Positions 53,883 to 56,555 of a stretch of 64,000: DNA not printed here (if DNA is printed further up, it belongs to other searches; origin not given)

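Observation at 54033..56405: SipW-like signal peptidase fused to an EAL domain with a self-consistent inside/outside topology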

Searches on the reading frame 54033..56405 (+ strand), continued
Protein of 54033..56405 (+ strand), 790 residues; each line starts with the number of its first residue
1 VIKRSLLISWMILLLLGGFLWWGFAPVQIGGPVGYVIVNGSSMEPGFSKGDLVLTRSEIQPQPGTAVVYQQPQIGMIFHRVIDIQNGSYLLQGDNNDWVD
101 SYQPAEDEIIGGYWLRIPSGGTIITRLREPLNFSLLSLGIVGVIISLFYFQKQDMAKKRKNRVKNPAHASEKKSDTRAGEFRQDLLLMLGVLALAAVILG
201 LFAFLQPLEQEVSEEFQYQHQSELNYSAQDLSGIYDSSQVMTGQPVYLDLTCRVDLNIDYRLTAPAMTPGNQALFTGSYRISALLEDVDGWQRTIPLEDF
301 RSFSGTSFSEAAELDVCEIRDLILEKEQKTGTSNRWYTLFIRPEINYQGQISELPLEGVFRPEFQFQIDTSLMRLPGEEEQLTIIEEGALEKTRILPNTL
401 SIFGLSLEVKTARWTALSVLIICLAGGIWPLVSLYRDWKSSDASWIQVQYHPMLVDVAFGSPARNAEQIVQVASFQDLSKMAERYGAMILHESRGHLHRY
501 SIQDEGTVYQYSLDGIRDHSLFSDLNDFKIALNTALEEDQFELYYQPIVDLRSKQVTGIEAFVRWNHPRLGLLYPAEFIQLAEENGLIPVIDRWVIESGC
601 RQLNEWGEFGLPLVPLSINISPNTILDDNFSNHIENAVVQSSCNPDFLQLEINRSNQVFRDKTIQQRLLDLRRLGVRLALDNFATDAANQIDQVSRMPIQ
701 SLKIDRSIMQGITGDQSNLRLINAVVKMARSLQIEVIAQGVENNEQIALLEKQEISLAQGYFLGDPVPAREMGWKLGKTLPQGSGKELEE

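Call 7: find_homologous_proteins(query=window:54033-56405:+, max_evalue=0.00001)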
Query window:54033-56405:+ (790 aa): 96 proteins with E <= 0.00001 among 8000 candidates.
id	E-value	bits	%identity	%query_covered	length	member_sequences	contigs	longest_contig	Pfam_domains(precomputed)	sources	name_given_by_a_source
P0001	0.0e+0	1787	100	100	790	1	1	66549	PF17231.8,PF00717.29,PF00563.26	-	-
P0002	0.0e+0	1588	88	100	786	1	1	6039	PF17231.8,PF00717.29,PF00563.26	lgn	-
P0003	0.0e+0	1172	64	99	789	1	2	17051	PF17231.8,PF00717.29,PF00563.26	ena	-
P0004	0.0e+0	1166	65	98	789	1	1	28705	PF17231.8,PF00717.29,PF00563.26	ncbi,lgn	-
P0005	0.0e+0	1134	63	99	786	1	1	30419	PF17231.8,PF00717.29,PF00563.26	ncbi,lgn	-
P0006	4.3e-284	963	55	98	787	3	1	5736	PF17231.8,PF00717.29,PF00563.26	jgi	-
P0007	3.4e-276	937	53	98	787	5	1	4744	PF17231.8,PF00717.29,PF00563.26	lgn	-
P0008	7.4e-276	935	53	98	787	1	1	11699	PF17231.8,PF00717.29,PF00563.26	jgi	jgi:signal peptidase I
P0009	9.8e-266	902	53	94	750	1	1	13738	PF17231.8,PF00717.29,PF00563.26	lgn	-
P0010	4.7e-246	837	49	99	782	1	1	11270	PF17231.8,PF00717.29,PF00563.26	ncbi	-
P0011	7.7e-244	830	48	97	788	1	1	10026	PF17231.8,PF00717.29,PF00563.26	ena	-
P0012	1.1e-240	819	48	96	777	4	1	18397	PF00563.26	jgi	jgi:signal peptidase I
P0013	1.9e-239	815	46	98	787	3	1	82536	PF17231.8,PF00717.29,PF00563.26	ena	-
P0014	3.0e-239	814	49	98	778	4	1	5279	PF00563.26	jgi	-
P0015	1.4e-238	812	47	98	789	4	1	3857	PF00717.29,PF00563.26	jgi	-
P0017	5.9e-237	807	47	96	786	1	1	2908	PF17231.8,PF00717.29,PF00563.26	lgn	-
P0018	8.1e-237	806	46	96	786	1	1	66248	PF17231.8,PF00717.29,PF00563.26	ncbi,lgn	-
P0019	6.3e-236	803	46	98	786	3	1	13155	PF17231.8,PF00717.29,PF00563.26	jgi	-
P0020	2.9e-234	798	48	94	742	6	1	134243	PF17231.8,PF00563.26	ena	-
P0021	1.8e-233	795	54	83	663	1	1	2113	PF17231.8,PF00563.26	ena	-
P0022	4.6e-233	794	47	94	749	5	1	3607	PF17231.8,PF00563.26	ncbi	-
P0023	1.4e-232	792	47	94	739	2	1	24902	PF17231.8,PF00563.26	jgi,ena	-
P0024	3.4e-229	781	47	94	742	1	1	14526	PF17231.8,PF00563.26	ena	-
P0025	9.9e-228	776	47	93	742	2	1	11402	PF17231.8,PF00563.26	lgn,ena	-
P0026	3.3e-227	775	46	96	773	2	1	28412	PF17231.8,PF00717.29,PF00563.26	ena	-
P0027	3.4e-205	702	43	96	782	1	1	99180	PF17231.8,PF00717.29,PF00563.26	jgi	jgi:signal peptidase I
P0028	1.8e-186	640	41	97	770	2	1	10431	PF17231.8,PF00717.29,PF00563.26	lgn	-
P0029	3.0e-181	623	41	92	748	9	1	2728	PF17231.8,PF00717.29,PF00563.26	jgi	-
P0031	4.9e-131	457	43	63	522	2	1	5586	PF17231.8,PF00717.29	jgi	jgi:signal peptidase I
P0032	6.5e-130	453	34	97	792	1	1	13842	PF17231.8,PF00717.29,PF00563.26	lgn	-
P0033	5.6e-128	446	33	96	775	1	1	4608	PF17231.8,PF00717.29,PF00563.26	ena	-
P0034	1.8e-123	432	33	96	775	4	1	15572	PF17231.8,PF00717.29,PF00563.26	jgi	-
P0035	5.2e-122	427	32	97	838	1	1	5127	PF17231.8,PF00717.29,PF00563.26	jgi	jgi:signal peptidase I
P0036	1.1e-121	426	31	95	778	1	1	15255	PF17231.8,PF00717.29,PF10502.15,PF00563.26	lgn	-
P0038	6.2e-87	311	34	63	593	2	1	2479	PF17231.8,PF00717.29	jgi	jgi:signal peptidase I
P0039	5.0e-86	308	36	64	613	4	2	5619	PF17231.8,PF00717.29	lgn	-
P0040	1.8e-85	306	34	63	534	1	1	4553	PF17231.8,PF00717.29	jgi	jgi:signal peptidase I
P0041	5.0e-85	304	35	69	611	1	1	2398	PF17231.8,PF00717.29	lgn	-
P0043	3.4e-82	295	34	64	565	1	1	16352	PF17231.8,PF00717.29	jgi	jgi:signal peptidase I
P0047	2.3e-80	289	34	62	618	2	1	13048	PF17231.8,PF00717.29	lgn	-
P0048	5.7e-80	288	33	64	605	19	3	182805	PF17231.8,PF00717.29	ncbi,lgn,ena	-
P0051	2.9e-79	285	33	65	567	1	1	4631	PF17231.8,PF00717.29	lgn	-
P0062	1.0e-76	277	33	63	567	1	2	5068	PF17231.8,PF00717.29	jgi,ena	jgi:signal peptidase I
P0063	2.7e-76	276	33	64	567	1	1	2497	PF17231.8,PF00717.29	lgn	-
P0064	5.0e-76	275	33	63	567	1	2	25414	PF17231.8,PF00717.29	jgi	jgi:signal peptidase I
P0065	1.9e-75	273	33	63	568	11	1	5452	PF17231.8,PF00717.29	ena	-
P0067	7.1e-72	261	32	65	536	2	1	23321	PF17231.8,PF00717.29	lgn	-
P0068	8.8e-72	261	32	64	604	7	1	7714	PF17231.8,PF00717.29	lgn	-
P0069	1.4e-66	243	32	62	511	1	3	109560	PF17231.8,PF00717.29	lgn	-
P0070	7.1e-63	231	29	63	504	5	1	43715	PF17231.8,PF00717.29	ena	-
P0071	1.6e-62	230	31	62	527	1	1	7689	PF17231.8,PF00717.29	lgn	-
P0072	9.7e-62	227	28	62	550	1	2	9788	PF17231.8,PF00717.29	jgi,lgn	jgi:signal peptidase I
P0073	1.0e-56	211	31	62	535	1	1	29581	PF17231.8,PF00717.29,PF10502.15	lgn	-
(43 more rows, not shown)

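Call 19: find_related_loci(query=A1, collection=genome_contigs, flank=10000)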
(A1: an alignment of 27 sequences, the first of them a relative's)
Query A1 (790 aa) in genome_contigs; peptide patterns used: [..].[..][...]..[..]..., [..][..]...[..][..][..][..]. (x = any residue, [..] = any of these).
208 stretches matched a pattern; 179 encode a relative of the query (tblastn E <= 1e-3); the best 80 are kept; 80 distinct loci.
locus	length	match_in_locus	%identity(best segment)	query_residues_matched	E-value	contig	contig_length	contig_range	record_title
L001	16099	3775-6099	65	1-778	0e+0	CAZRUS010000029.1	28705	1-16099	MAG TPA_asm: uncultured Anaerolineales bacterium isolate binchicken_co17_291 genome assembly, contig: NODE_4432_length_2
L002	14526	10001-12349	63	1-786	0e+0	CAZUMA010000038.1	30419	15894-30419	MAG TPA_asm: uncultured Anaerolineales bacterium isolate SRP332253_co2_238 genome assembly, contig: NODE_1333_length_304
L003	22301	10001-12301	51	9-778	0e+0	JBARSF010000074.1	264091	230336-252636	MAG: Anaerolineales bacterium isolate MFD12959_ilm_asm_bin54 k127_106441, whole genome shotgun sequence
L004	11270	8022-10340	49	11-789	0e+0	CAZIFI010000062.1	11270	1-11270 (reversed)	MAG TPA_asm: uncultured Anaerolineales bacterium isolate binchicken_co17_453 genome assembly, contig: NODE_12600_length_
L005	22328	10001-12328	47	9-786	0e+0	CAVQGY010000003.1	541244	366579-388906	MAG: uncultured Chloroflexia bacterium isolate MFD09964.bin.1.182 genome assembly, contig: contig_34012, whole genome sh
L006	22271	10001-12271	46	11-770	0e+0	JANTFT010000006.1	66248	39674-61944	MAG: Anaerolineales bacterium isolate bin10015 c_000000000131, whole genome shotgun sequence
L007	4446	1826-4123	48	4-772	0e+0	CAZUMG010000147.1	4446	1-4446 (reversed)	MAG TPA_asm: uncultured Anaerolineales bacterium isolate binchicken_co151_479 genome assembly, contig: NODE_37982_length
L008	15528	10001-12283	46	11-778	0e+0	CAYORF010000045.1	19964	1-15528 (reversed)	MAG TPA_asm: uncultured Anaerolineales bacterium isolate binchicken_co9_181 genome assembly, contig: NODE_954_length_199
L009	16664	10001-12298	43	4-772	0e+0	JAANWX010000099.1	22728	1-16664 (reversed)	MAG: Chloroflexota bacterium isolate SuakinDeep_MAG43_1 MAG431_99, whole genome shotgun sequence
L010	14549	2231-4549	41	11-783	0e+0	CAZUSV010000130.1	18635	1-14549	MAG TPA_asm: uncultured Anaerolineales bacterium isolate SRP077602_co5_397 genome assembly, contig: NODE_14270_length_18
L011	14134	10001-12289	41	14-772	0e+0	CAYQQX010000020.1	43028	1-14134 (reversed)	MAG TPA_asm: uncultured Anaerolineales bacterium isolate binchicken_co65_18 genome assembly, contig: NODE_3428_length_43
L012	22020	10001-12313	41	16-787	0e+0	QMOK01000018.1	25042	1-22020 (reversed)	MAG: Chloroflexota bacterium isolate B10_G9 B10_Guay9_scaffold_00874, whole genome shotgun sequence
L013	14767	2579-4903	40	9-782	0e+0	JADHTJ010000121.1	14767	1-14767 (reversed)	MAG: Anaerolineales bacterium isolate BS150m-G17 BS-150m-C3611, whole genome shotgun sequence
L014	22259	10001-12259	48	21-778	0e+0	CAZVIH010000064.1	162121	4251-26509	MAG TPA_asm: uncultured Anaerolineales bacterium isolate SRP185410_co1_397 genome assembly, contig: k141_2235930, whole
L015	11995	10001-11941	43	24-672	6e-164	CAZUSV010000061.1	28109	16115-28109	MAG TPA_asm: uncultured Anaerolineales bacterium isolate SRP077602_co5_397 genome assembly, contig: NODE_8361_length_281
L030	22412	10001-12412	32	9-772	2e-126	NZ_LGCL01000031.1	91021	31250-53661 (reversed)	Ornatilinea apprima strain P3M-1 contig_15, whole genome shotgun sequence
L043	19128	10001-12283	30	4-772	6e-112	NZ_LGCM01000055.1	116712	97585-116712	Levilinea saccharolytica strain KIBI-1 contig_15, whole genome shotgun sequence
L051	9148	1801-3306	36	9-515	2e-94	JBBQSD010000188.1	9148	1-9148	MAG: Chloroflexales bacterium isolate Co_metawrap_1725 Cmw_1725_k141_23443625_length_9148_cov_16.0000, whole genome shot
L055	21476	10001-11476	37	5-511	8e-90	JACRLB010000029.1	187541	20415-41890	MAG: Chloroflexi bacterium isolate NC_groundwater_1870_Pr3_B-0.1um_52_44 SR2-18-B1_coassembly_167240, whole genome shotg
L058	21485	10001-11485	36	3-511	4e-87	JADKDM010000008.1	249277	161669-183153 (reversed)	MAG: Candidatus Villigracilis propinquus isolate OdNW_BATAC.378 tig00004524-10-2492280, whole genome shotgun sequence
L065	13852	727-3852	34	3-515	5e-83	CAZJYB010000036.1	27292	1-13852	MAG TPA_asm: uncultured Anaerolineaceae bacterium isolate SRP136066_co1_84 genome assembly, contig: NODE_1489_length_272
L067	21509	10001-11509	31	7-517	2e-82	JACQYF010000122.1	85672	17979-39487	MAG: Chloroflexi bacterium isolate NC_groundwater_1534_Pr4_S-0.65um_60_13 SR1-18-Sp65_coassembly_scaffold_294293, whole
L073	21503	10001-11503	33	3-517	2e-80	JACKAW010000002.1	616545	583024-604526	MAG: Anaerolineales bacterium isolate HK-STAS-CHLO-5 HK-STAS-CHLO-5_2, whole genome shotgun sequence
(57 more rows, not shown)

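Call 41: predict_structure(alignment_id=A1)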
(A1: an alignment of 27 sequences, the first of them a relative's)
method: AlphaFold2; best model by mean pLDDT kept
length: 790 residues; sequences in the alignment: 27
mean_pLDDT: 79.8   pTM: 0.40
mean pLDDT of the five models: 79.8, 78.0, 76.8, 76.7, 75.4
residues with pLDDT >= 90: 171; 70-90: 479; 50-70: 91; < 50: 49
segments of 3 or more residues with pLDDT < 50: 1-3, 24-31, 154-177, 517-519, 782-790
pLDDT, mean of each block of 10 residues (from residue 1): 57 72 44 65 66 76 85 79 88 72 84 83 73 71 67 48 41 46 78 86 86 85 93 80 87 93 90 93 92 93 95 93 90 87 95 91 94 86 89 81 77 89 86 71 71 75 67 79 80 78 81 61 74 88 92 89 86 80 83 90 88 90 79 84 89 66 81 90 73 80 85 82 87 89 86 89 83 75 40
secondary structure, 60 per line:
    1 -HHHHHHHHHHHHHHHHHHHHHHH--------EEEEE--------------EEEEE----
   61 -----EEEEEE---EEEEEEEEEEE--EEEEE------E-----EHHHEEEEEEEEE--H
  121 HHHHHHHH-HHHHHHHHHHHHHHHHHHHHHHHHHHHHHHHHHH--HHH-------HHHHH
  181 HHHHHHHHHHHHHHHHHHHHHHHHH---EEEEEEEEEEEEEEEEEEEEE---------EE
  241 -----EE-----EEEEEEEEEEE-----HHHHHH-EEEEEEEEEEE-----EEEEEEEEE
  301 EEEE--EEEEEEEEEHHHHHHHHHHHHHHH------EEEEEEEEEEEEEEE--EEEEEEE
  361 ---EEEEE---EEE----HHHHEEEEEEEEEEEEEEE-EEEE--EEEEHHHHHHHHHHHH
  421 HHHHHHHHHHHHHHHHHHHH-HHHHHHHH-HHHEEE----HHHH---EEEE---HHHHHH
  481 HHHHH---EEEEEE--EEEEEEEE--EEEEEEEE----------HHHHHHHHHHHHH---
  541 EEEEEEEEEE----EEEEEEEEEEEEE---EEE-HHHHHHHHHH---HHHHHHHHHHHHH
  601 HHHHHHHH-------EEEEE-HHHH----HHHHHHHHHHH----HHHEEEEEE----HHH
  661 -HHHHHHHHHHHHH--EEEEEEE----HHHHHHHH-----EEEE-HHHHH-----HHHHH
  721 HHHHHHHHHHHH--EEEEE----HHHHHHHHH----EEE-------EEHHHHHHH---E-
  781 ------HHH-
elements in order (helices of 4 or more, strands of 3 or more residues): H2-24 E33-37 E52-56 E66-71 E75-85 E88-92 E109-117 H120-128 H130-163 H176-205 E209-229 E253-263 H269-274 E276-286 E292-304 E307-315 H316-330 E337-351 E354-360 E364-368 E372-374 H379-382 E383-397 E399-402 E405-408 H409-440 H442-449 E454-456 H461-464 E468-471 H475-485 E489-494 E497-504 E507-514 H525-537 E541-550 E555-567 E571-573 H575-584 H588-608 E616-620 H622-625 H630-640 E648-653 H662-674 E677-683 H688-695 E701-704 H706-710 H716-732 E735-739 H744-752 E757-759 H769-775

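Call 50: fold_search(model_id=the predicted structure, library=pdb)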
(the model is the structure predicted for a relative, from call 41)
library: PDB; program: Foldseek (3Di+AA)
matches with E <= 10: 1568; with E <= 0.001: 128
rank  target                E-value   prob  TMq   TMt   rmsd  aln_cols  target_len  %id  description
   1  5m3c_A                5.1e-25  1.00  0.31  0.57   3.9       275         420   34  Structure of the hybrid domain (GGDEF-EAL) of PA0575 from Pseudomonas aeruginosa PAO1 at 2.8 Ang. with GTP and Ca2+ bo (released 2017-12-20)
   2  5m3c_B                1.3e-24  1.00  0.31  0.56   5.0       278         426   35  Structure of the hybrid domain (GGDEF-EAL) of PA0575 from Pseudomonas aeruginosa PAO1 at 2.8 Ang. with GTP and Ca2+ bo (released 2017-12-20)
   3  3n3t_A                1.8e-24  1.00  0.30  0.90   1.9       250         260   34  Crystal structure of putative diguanylate cyclase/phosphodiesterase complex with cyclic di-gmp (released 2010-06-16)
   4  4rni_A                7.1e-24  1.00  0.30  0.90   2.4       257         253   32  PaMorA dimeric phosphodiesterase. apo form (released 2014-11-19)
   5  5m1t_A                8.0e-24  1.00  0.30  0.92   2.1       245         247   31  PaMucR Phosphodiesterase, c-di-GMP complex (released 2017-03-01)
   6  4rnh                  1.3e-23  1.00  0.31  0.57  36.2       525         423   20  PaMorA tandem diguanylate cyclase - phosphodiesterase, c-di-GMP complex (released 2014-11-19)
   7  2r6o_A                2.3e-23  1.00  0.31  0.91   1.9       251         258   35  Crystal structure of putative diguanylate cyclase/phosphodiesterase from Thiobacillus denitrificans (released 2007-09-18)
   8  8arv_B                2.3e-23  1.00  0.30  0.88   2.4       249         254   34  Structure of the EAL domain of BifA from Pseudomonas aeruginosa (released 2023-04-12)
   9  3n3t_B                2.5e-23  1.00  0.31  0.91   2.0       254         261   34  Crystal structure of putative diguanylate cyclase/phosphodiesterase complex with cyclic di-gmp (released 2010-06-16)
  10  4rnj_A                3.5e-23  1.00  0.30  0.90   2.0       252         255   33  PaMorA phosphodiesterase domain, apo form (released 2014-11-19)
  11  6hq5_B                3.9e-23  1.00  0.30  0.62  32.9       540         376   18  Structure of EAL Enzyme Bd1971 - cAMP and cyclic-di-GMP bound form (released 2019-07-31)
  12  6hq4_B                5.4e-23  1.00  0.30  0.63  32.6       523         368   18  Structure of EAL enzyme Bd1971 - cAMP bound form (released 2019-07-31)
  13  4rni_B                6.1e-23  1.00  0.31  0.92   2.3       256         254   32  PaMorA dimeric phosphodiesterase. apo form (released 2014-11-19)
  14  4rnj_B                7.2e-23  1.00  0.30  0.89   2.3       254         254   32  PaMorA phosphodiesterase domain, apo form (released 2014-11-19)
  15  8arv_A                8.5e-23  1.00  0.30  0.88   2.4       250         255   34  Structure of the EAL domain of BifA from Pseudomonas aeruginosa (released 2023-04-12)
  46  3hv9                  4.9e-19  1.00  0.29  0.84   2.4       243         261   26  Crystal structure of FimX EAL domain from Pseudomonas aeruginosa (released 2009-08-18)
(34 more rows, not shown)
